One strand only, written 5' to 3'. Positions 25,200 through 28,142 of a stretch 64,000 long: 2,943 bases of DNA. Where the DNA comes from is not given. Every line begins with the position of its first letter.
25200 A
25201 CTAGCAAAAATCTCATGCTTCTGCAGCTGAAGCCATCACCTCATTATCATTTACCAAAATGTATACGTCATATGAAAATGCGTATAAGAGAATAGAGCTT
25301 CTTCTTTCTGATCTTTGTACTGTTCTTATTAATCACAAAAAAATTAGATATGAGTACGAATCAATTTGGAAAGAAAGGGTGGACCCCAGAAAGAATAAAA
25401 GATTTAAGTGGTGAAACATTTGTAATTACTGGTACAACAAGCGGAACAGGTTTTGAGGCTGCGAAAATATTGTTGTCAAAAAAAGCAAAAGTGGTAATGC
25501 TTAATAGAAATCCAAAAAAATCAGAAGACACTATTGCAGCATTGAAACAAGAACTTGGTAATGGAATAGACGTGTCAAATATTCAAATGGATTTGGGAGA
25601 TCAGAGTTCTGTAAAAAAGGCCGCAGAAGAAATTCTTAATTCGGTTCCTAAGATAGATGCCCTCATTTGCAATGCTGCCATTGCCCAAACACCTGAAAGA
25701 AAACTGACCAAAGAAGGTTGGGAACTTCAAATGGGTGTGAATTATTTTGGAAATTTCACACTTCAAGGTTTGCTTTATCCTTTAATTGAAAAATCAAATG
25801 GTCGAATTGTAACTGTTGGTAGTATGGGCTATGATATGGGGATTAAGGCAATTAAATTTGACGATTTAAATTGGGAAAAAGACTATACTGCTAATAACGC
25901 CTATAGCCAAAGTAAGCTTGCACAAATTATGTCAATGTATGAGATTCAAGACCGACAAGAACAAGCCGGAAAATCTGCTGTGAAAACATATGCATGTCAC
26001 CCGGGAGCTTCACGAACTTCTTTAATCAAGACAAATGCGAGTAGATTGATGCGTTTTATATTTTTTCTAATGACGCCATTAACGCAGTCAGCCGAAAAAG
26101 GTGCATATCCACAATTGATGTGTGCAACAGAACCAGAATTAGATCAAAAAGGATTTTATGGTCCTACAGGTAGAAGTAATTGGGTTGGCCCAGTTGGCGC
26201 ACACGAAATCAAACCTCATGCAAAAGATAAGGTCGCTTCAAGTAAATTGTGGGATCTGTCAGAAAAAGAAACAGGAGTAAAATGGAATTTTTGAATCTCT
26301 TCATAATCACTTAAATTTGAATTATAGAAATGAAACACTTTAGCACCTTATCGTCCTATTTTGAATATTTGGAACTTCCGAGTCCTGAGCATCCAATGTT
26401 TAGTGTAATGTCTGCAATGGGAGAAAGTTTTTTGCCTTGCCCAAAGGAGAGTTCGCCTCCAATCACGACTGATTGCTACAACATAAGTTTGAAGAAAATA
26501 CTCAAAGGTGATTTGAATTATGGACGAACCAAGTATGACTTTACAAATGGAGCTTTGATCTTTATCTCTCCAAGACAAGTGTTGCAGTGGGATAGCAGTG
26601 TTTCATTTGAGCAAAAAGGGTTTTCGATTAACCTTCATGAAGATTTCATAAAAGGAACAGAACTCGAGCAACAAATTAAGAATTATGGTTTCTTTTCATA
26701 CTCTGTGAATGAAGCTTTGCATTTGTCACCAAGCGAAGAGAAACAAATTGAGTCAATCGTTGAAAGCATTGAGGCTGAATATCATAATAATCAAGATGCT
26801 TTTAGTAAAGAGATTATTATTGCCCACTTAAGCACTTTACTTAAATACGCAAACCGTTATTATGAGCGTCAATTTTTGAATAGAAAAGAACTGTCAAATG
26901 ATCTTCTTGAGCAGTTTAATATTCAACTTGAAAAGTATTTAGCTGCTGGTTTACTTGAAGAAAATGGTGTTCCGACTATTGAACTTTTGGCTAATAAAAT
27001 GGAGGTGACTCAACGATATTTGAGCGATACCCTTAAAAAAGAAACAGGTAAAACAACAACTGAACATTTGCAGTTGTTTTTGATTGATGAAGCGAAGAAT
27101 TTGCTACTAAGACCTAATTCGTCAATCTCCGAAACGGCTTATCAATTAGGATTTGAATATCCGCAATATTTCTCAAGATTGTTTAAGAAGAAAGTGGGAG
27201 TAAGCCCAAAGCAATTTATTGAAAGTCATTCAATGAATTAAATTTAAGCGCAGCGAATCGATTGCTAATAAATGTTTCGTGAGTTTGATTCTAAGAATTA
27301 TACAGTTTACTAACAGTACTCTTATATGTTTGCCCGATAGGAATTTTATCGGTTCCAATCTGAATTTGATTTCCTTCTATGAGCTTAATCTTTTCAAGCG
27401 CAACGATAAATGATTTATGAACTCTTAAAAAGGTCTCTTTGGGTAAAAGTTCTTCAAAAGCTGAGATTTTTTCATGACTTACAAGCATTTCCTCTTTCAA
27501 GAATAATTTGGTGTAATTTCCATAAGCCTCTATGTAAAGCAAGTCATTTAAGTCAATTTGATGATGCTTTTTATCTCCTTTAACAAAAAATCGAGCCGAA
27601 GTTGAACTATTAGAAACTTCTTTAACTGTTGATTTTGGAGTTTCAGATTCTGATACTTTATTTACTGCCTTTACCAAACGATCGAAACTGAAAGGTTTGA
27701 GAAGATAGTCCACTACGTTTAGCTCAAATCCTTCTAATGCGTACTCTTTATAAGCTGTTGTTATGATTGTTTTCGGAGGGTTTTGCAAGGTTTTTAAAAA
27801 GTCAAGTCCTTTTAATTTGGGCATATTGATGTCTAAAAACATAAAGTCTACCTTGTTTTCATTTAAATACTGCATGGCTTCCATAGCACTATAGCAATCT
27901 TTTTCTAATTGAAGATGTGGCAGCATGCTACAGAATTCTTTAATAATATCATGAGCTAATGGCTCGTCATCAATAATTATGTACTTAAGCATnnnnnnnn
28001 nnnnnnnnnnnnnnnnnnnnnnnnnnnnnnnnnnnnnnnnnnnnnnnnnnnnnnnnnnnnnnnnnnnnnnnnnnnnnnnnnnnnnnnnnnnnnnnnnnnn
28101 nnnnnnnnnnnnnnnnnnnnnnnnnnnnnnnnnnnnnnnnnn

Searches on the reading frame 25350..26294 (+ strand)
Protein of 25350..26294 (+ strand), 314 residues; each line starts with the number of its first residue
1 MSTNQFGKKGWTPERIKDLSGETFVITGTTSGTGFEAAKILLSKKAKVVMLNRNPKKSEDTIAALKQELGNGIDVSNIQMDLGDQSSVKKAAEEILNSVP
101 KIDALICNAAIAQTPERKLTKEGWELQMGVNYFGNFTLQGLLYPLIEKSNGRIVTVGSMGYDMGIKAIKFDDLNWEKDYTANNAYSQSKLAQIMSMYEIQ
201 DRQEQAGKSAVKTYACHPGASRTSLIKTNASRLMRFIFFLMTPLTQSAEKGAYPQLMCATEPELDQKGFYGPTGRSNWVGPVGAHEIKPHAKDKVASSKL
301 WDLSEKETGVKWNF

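Call 6: search_protein_families(library=pfam, proteins=[window:25350-26294:+], max_evalue=0.01)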
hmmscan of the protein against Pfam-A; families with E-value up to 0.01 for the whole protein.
window:25350-26294:+ (314 aa): 6 families
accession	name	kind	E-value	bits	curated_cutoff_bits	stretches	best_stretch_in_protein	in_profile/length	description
PF00106.31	adh_short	-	8.8e-28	97.6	26.6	1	23-165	2-143/195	short chain dehydrogenase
PF13561.12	adh_short_C2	-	1.6e-18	67.6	27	1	30-166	3-138/236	Enoyl-(Acyl carrier protein) reductase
PF08659.16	KR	-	3.9e-09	37.1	22.6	1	23-141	2-122/180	KR domain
PF01262.27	AlaDh_PNT_C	-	0.004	17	23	1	24-121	32-112/214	Alanine dehydrogenase/PNT, C-terminal domain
PF01370.27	Epimerase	-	0.0059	16.5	20.9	0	25-195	2-152/240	NAD dependent epimerase/dehydratase family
PF16363.11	GDP_Man_Dehyd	-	0.0089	15.9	27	0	26-95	2-74/332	GDP-mannose 4,6 dehydratase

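Call 7: search_protein_families(library=ncbifam, proteins=[window:25350-26294:+], max_evalue=0.01)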
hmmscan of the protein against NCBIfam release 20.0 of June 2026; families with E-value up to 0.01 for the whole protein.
window:25350-26294:+ (314 aa): 203 families (the best 25 are shown)
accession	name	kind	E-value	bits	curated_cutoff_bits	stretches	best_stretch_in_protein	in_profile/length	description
NF004846.0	PRK06197.1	subfamily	3.6e-72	243.2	268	1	9-313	4-305/306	oxidoreductase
NF004513.0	PRK05854.1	subfamily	4.8e-59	199.9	282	1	15-312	9-311/314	SDR family oxidoreductase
NF004845.0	PRK06196.1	subfamily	5.9e-49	167.1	414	1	17-311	25-316/320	oxidoreductase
TIGR01289.1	LPOR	equivalog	6.6e-25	88.3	331.35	2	22-158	4-143/315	protochlorophyllide reductase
NF009466.0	PRK12826.1-2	subfamily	1.3e-18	67.4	222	1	24-165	6-148/248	3-oxoacyl-ACP reductase FabG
NF005594.0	PRK07326.1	equivalog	1.3e-17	64.1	271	1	19-159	4-141/237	SDR family oxidoreductase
NF005075.0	PRK06500.1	equivalog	1.7e-17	63.6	336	1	18-165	3-144/249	SDR family oxidoreductase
NF009468.0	PRK12826.1-4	equivalog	2.8e-17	63.3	318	1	17-158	3-143/256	SDR family oxidoreductase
NF005539.0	PRK07201.1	equivalog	7.1e-17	61.4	549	1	18-161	367-511/657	SDR family oxidoreductase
NF005309.0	PRK06841.1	subfamily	8.2e-17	61.5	286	1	18-159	12-149/255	GolD/DthD family dehydrogenase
NF004825.0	PRK06181.1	equivalog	1.1e-16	60.9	215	1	18-160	3-144/268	SDR family oxidoreductase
NF006070.0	PRK08213.1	subfamily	1.2e-16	61.1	279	1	17-231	8-209/259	gluconate 5-dehydrogenase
NF004198.0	PRK05653.1-3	equivalog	1.2e-16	61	296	1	18-161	4-146/248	3-oxoacyl-ACP reductase FabG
NF005559.1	PRK07231.1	subfamily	2.5e-16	60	215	1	19-229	2-194/249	glucose 1-dehydrogenase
NF004526.0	PRK05872.1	subfamily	3.4e-16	59.2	276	1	17-159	6-145/297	short-chain dehydrogenase/reductase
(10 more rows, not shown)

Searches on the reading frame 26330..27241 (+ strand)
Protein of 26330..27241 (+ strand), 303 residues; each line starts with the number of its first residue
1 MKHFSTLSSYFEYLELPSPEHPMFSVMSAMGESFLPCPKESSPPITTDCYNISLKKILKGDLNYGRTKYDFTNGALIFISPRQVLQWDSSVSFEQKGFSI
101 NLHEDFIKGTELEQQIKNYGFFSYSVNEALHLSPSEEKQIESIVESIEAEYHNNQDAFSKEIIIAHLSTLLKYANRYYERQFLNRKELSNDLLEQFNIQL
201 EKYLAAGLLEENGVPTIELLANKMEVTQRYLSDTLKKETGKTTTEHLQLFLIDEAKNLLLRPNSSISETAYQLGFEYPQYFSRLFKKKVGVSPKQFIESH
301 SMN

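Call 6: search_protein_families(library=pfam, proteins=[window:26330-27241:+], max_evalue=0.01)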
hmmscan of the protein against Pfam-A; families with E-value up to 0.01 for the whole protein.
window:26330-27241:+ (303 aa): 2 families
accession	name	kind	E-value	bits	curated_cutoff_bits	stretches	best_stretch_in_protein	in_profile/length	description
PF12833.13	HTH_18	-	3.2e-19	69.5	33.6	1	220-297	1-78/80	Helix-turn-helix domain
PF00165.29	HTH_AraC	-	4.4e-11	43.1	26.6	1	263-297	8-41/42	Bacterial regulatory helix-turn-helix proteins, AraC family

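Call 7: search_protein_families(library=ncbifam, proteins=[window:26330-27241:+], max_evalue=0.01)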
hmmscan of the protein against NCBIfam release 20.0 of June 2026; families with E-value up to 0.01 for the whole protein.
window:26330-27241:+ (303 aa): 25 families
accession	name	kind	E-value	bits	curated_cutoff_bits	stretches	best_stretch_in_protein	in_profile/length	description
TIGR02297.1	HpaA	equivalog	9.1e-15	54.6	274.65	1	93-296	86-284/287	4-hydroxyphenylacetate catabolism regulatory protein HpaA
NF007860.0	PRK10572.1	equivalog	5.2e-14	51.8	208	1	133-300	129-285/292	arabinose operon transcriptional regulator AraC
NF049932.1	TranspRegBtr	equivalog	4e-12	45.5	900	1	216-298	182-264/531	bacillibactin transport transcriptional regulator Btr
TIGR04094.1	adjacent_YSIRK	equivalog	6.1e-12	45.2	200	1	217-296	304-382/383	YSIRK-targeted surface antigen transcriptional regulator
NF010028.0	PRK13503.1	equivalog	7.6e-12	45.2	288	1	133-296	117-269/278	HTH-type transcriptional activator RhaS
NF047455.1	TF_Staph_AryK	equivalog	2.7e-11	42.4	850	1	51-301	22-260/759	transcriptional regulator AryK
NF010025.2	PRK13500.1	equivalog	3e-11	43.4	525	1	119-299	105-277/282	HTH-type transcriptional activator RhaR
NF010026.0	PRK13501.1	equivalog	1.1e-07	31.4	363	1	221-297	199-275/290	HTH-type transcriptional activator RhaR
NF047788.1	TransRegPocR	equivalog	1.2e-07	31.3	500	1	217-300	208-291/296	transcriptional regulator PocR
NF010027.0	PRK13502.1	equivalog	1.5e-07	31.2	384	1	214-296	192-274/282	HTH-type transcriptional activator RhaR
NF006902.0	PRK09393.1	equivalog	3e-07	30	425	1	216-299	238-321/327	transcriptional regulator FtrA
NF050186.1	TransRegGliRPseudo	equivalog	3.3e-07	30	570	1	209-299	247-336/338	AraC family transcriptional regulator GliR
NF007243.0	PRK09685.1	equivalog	9.6e-07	28.5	199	1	184-299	188-301/303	transcriptional regulator FeaR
NF049968.1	QhpR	equivalog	1e-06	28.1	250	1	212-296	200-283/284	AraC-like transcriptional regulator QhpR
NF052534.1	RzbtTranRegRhrA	equivalog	3.2e-05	23.3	500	1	150-296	171-307/312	rhizobactin biosynthesis transcriptional regulator RhrA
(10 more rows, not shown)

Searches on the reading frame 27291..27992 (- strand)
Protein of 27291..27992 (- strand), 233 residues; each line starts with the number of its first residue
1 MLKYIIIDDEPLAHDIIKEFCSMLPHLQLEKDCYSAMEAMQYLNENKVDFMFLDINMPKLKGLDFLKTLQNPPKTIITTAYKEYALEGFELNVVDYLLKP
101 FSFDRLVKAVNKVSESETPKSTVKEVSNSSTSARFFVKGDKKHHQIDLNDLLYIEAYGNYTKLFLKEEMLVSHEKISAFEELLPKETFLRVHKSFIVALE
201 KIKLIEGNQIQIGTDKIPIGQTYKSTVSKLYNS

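Call 6: search_protein_families(library=pfam, proteins=[window:27291-27992:-], max_evalue=0.01)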
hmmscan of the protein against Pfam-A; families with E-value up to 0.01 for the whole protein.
window:27291-27992:- (233 aa): 2 families
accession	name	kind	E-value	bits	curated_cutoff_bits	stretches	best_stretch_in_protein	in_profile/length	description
PF00072.30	Response_reg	-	1.2e-20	74.2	30.2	1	5-111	2-111/111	Response regulator receiver domain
PF04397.21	LytTR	-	1.8e-16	60.6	22.6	1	142-230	2-96/98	LytTr DNA-binding domain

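Call 7: search_protein_families(library=ncbifam, proteins=[window:27291-27992:-], max_evalue=0.01)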
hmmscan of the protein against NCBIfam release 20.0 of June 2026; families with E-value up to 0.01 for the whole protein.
window:27291-27992:- (233 aa): 77 families (the best 25 are shown)
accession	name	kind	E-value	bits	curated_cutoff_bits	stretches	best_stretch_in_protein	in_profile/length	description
NF008677.0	PRK11697.1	equivalog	6.9e-34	117.3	246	1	1-209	1-207/238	two-component system response regulator BtsR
NF010684.1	PRK14084.1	equivalog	2.9e-29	102.6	375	1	3-207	2-222/254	response regulator transcription factor LytR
NF049963.1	RespRegFlgRCampy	domain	1.8e-14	53.5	750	1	33-143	31-144/429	fla regulon two-component system response regulator FlgR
TIGR02875.1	spore_0_A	equivalog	1.3e-11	44.3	200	1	3-135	4-138/262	sporulation transcription factor Spo0A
NF052445.1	RespRegMctR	equivalog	3.7e-11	42.8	300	1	2-121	2-126/205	two-component system response regulator MctR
NF001965.0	PRK00742.1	subfamily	4.9e-11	42.4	293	1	2-113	4-119/357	chemotaxis-specific protein-glutamate methyltransferase CheB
NF007750.0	PRK10430.1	equivalog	2.2e-10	40.5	262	1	1-116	1-123/239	two-component system response regulator DcuR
NF007935.0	PRK10651.1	equivalog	1.9e-09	37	250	1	5-116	10-126/216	two-component system response regulator NarL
NF053854.1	RespRegPhoBBctds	equivalog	3.5e-09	36.3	270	1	6-151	3-154/225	two-component system response regulator PhoB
NF045944.1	ResRegRpaBCyano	equivalog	3.9e-09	36.2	330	1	6-121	2-119/229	response regulator transcription factor RpaB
NF007969.0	PRK10693.1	equivalog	6e-09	35.4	329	1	4-127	10-137/337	two-component system response regulator RssB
NF008469.0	PRK11361.1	equivalog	7.3e-09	34.8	714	1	5-125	8-131/461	acetoacetate metabolism transcriptional regulator AtoC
TIGR01818.1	ntrC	equivalog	7.4e-09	34.9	558.6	1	33-128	28-128/463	nitrogen regulation protein NR(I)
NF006900.1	PRK09390.1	equivalog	1.1e-08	34.9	255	1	6-127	9-133/203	response regulator FixJ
NF041946.1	LuxO_transreg_Vib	equivalog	1.8e-08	33.6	800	1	24-136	16-135/463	quorum-sensing sigma-54 dependent transcriptional regulator LuxO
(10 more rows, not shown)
